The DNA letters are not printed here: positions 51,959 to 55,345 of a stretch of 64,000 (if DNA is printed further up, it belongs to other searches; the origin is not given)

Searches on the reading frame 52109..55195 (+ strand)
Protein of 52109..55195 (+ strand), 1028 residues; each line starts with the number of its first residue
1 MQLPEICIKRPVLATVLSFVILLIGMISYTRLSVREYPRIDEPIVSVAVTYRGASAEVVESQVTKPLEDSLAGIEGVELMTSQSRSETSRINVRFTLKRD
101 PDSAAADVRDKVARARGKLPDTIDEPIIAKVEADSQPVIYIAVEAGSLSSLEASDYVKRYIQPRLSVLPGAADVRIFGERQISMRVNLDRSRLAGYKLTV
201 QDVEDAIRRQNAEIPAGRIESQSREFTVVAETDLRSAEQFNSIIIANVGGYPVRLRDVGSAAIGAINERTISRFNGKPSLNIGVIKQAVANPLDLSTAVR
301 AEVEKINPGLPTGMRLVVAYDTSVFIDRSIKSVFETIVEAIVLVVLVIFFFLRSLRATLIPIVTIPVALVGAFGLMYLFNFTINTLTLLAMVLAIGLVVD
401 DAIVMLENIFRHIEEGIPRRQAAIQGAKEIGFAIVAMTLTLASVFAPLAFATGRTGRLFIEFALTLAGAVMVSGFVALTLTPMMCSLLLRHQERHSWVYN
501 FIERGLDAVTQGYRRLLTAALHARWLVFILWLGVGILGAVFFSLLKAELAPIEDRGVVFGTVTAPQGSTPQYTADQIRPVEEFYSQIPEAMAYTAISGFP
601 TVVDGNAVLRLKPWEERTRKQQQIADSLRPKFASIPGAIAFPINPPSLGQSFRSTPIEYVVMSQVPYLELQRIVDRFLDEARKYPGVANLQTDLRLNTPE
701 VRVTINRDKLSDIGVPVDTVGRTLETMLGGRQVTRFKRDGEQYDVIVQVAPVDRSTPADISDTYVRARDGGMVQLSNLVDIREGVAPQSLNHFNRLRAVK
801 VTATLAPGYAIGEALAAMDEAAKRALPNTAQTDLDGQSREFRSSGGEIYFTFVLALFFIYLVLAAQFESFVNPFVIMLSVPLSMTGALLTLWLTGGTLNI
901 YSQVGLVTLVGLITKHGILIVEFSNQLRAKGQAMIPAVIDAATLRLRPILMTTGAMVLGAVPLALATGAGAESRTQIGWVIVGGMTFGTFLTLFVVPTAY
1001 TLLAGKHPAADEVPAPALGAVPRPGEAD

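Call 62: search_protein_families(library=pfam, proteins=[window:52109-55195:+], max_evalue=0.00001)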
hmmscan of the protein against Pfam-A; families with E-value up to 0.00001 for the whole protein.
window:52109-55195:+ (1028 aa): 2 families
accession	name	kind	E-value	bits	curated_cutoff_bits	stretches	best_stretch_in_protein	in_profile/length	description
PF00873.25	ACR_tran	-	1.1e-300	1000.4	28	1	5-1003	3-1020/1021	AcrB/AcrD/AcrF family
PF03176.21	MMPL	-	9.9e-18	64.6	20.5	1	297-491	108-305/333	MMPL family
